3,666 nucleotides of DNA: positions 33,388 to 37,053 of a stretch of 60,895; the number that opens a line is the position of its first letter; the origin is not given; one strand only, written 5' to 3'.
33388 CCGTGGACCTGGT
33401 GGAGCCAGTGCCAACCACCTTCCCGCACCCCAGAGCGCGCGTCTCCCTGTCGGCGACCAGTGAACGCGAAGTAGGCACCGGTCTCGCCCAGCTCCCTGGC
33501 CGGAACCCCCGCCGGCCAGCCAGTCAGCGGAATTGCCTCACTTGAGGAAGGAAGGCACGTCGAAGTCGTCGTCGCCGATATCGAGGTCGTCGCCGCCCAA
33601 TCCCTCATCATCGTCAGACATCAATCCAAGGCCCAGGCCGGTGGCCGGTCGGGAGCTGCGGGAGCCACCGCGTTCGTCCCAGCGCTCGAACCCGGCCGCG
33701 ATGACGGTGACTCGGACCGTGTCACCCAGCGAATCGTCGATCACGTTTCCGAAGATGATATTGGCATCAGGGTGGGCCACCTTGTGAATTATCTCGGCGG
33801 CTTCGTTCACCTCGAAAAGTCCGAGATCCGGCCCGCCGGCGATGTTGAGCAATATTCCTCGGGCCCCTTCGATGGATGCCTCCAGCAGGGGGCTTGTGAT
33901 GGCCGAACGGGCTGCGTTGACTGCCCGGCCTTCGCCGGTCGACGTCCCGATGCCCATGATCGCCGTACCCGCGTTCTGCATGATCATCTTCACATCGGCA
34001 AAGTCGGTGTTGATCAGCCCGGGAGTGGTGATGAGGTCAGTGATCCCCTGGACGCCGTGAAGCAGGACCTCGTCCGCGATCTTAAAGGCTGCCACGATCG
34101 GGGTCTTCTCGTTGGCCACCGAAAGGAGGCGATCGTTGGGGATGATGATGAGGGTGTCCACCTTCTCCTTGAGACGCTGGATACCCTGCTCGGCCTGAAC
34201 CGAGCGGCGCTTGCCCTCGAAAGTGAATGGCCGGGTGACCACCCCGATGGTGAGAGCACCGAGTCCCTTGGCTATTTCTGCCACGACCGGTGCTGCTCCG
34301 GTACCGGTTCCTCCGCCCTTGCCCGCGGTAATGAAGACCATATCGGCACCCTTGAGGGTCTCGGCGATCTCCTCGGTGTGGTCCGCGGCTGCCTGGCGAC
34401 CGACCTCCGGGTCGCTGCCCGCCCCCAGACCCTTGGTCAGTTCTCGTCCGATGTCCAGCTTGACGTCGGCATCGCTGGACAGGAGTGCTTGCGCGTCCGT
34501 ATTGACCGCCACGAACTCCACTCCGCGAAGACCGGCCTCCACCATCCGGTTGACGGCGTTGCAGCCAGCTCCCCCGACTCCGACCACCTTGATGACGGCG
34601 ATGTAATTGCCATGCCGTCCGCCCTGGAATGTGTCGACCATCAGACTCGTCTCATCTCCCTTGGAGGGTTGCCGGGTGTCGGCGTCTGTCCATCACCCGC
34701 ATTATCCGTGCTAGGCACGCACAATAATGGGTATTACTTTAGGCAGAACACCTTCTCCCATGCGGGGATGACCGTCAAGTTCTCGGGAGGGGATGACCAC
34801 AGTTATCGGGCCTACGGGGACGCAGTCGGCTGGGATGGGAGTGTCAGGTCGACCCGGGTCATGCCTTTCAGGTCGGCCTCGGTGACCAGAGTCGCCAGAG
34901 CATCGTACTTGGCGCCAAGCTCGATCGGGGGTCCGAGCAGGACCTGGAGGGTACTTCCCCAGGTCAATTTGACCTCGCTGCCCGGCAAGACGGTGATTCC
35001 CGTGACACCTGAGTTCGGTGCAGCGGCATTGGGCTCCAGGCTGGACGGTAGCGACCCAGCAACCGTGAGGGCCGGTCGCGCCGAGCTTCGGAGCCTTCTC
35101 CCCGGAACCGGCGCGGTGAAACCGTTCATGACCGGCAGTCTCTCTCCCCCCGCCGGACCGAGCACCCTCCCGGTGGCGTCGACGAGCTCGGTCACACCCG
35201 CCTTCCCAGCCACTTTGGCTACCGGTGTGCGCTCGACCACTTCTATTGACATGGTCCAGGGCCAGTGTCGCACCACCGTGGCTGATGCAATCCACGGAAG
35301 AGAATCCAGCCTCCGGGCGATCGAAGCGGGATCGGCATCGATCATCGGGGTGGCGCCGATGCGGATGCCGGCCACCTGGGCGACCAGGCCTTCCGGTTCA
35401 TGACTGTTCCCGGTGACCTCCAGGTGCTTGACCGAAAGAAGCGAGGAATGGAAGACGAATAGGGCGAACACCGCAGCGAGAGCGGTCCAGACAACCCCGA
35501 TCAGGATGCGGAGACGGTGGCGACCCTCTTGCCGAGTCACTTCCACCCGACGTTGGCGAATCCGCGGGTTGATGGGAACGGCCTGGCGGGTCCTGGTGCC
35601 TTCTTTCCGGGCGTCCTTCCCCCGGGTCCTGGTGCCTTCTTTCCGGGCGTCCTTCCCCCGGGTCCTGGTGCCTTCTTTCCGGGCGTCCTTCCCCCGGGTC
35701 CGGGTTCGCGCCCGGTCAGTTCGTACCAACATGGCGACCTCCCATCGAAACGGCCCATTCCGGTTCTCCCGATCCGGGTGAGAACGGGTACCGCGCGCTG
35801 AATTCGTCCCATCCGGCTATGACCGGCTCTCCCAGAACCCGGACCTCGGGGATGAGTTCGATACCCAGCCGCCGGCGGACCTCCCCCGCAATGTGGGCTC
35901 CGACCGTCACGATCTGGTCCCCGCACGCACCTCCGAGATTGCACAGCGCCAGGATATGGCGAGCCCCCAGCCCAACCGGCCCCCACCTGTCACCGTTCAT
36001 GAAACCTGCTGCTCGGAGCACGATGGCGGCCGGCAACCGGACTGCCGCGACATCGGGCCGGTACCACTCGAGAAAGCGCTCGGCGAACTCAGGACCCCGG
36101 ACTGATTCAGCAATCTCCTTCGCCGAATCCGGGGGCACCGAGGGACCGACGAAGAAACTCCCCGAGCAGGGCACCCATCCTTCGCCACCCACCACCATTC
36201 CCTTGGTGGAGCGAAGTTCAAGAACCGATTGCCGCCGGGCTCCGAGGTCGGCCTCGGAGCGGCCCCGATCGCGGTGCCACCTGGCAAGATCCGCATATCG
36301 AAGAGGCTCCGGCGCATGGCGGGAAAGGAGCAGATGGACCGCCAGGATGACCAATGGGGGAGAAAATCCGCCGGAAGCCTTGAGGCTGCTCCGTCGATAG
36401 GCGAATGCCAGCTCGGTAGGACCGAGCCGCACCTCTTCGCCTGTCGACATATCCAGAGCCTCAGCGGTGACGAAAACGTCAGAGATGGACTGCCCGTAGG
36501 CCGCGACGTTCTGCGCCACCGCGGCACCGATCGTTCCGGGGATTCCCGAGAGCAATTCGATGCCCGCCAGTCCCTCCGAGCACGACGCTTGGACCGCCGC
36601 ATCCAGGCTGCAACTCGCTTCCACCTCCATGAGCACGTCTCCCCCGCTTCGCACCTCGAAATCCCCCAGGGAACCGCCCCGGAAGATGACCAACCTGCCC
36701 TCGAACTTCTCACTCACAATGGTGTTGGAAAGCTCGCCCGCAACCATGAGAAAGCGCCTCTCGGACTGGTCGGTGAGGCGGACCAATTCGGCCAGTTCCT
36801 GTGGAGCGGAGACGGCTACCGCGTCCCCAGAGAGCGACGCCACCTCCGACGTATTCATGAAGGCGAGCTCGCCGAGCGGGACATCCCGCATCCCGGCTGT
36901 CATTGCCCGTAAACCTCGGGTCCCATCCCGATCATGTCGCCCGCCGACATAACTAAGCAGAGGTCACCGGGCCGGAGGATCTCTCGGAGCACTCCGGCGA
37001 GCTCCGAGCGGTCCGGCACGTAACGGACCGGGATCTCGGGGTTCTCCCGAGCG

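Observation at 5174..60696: Very dense set of perfect short tandem duplications in core genes and on gene junctions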

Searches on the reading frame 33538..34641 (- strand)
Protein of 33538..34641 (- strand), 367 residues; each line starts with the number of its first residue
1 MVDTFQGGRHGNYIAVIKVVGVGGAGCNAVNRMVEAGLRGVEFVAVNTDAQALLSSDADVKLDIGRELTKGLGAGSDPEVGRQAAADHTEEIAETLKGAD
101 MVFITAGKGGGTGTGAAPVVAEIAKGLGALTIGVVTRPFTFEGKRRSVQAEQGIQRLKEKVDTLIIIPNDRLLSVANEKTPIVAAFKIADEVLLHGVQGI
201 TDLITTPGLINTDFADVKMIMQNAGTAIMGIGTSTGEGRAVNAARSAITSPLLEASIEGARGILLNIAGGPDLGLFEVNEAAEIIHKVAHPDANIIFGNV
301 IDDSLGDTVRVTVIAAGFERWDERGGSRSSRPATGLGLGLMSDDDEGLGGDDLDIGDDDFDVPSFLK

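Call 5: find_encoding_contigs(protein=window:33538-34641:-, flank=10000, max_places=10)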
Protein window:33538-34641:- (367 aa): 12 contigs read that carry it; 8 places shown.
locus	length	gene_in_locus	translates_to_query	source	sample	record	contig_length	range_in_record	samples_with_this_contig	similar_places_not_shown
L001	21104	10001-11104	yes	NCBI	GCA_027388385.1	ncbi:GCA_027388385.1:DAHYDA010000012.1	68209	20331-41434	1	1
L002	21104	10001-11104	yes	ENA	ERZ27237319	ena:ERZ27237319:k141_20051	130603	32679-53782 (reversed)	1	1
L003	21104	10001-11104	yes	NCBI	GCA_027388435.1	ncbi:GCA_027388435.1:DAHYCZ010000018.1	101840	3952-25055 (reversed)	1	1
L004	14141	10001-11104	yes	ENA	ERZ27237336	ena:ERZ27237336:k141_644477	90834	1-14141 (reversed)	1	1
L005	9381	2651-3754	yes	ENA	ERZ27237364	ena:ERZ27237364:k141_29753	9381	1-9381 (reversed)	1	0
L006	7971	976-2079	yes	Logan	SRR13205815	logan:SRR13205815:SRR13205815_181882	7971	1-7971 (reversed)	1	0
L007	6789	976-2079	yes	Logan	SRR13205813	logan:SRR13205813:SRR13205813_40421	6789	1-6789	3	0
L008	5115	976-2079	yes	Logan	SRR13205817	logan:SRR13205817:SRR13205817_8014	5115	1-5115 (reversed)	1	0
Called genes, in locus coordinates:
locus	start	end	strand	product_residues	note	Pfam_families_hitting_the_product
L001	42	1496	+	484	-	PF01225:Mur_ligase, PF08245:Mur_ligase_M, PF02875:Mur_ligase_C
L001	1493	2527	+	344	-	PF10555:MraY_sig1 (weak), PF00953:Glycos_transf_4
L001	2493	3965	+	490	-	PF21799:MurD-like_N, PF08245:Mur_ligase_M, PF02875:Mur_ligase_C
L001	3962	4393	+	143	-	PF01098:FTSW_RODA_SPOVE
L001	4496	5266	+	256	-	PF01098:FTSW_RODA_SPOVE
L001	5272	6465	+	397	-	PF03033:Glyco_transf_28, PF04101:Glyco_tran_28_C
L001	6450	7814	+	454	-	PF01225:Mur_ligase, PF08245:Mur_ligase_M, PF02875:Mur_ligase_C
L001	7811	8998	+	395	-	PF01565:FAD_binding_4, PF02873:MurB_C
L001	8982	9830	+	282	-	PF08478:POTRA_1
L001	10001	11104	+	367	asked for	PF00091:Tubulin, PF12327:FtsZ_C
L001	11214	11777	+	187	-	PF02578:Cu-oxidase_4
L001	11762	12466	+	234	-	PF01168:Ala_racemase_N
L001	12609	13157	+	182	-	PF04472:SepF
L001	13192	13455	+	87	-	PF02325:CCB3_YggT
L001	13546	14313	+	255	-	PF05103:DivIVA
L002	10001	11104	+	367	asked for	PF00091:Tubulin, PF12327:FtsZ_C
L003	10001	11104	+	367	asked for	PF00091:Tubulin, PF12327:FtsZ_C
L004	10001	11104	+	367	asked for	PF00091:Tubulin, PF12327:FtsZ_C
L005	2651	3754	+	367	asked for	PF00091:Tubulin, PF12327:FtsZ_C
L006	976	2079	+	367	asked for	PF00091:Tubulin, PF12327:FtsZ_C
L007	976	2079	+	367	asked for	PF00091:Tubulin, PF12327:FtsZ_C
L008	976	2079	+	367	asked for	PF00091:Tubulin, PF12327:FtsZ_C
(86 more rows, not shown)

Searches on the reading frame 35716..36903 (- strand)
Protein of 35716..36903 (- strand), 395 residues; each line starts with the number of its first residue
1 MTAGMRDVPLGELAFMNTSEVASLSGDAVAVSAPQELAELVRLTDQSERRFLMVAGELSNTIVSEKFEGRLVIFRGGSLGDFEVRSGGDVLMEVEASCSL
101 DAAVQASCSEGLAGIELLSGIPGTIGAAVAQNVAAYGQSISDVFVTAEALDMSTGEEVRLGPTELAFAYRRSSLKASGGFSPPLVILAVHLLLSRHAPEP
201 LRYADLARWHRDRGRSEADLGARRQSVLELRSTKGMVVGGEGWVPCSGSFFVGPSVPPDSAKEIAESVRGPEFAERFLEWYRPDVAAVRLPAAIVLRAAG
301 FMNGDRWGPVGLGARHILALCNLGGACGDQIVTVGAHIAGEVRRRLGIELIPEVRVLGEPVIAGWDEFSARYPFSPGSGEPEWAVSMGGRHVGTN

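Call 21: find_related_loci(query=window:35716-36903:-, collection=metagenome_contigs, flank=10000)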
Query window:35716-36903:- (395 aa) in metagenome_contigs; peptide patterns used: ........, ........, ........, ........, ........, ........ (x = any residue, [..] = any of these).
169 stretches matched a pattern; 7 encode a relative of the query (tblastn E <= 1e-3); 7 distinct loci.
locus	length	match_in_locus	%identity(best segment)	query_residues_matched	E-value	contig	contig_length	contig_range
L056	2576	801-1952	45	5-388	6e-110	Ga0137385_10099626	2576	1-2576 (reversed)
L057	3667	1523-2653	46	12-388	5e-106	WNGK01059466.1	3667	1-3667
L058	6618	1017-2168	45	5-388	1e-102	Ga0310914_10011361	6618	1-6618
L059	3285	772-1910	46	5-388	6e-94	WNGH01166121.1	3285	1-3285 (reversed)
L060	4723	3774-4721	45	5-320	4e-88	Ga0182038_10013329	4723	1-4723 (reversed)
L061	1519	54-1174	56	13-387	3e-89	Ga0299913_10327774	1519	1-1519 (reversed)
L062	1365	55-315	56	296-382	2e-29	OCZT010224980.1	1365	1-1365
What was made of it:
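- Tried and rejected: The scan with the MurB-like protein found only relatives at 45-56% identity (call 21).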
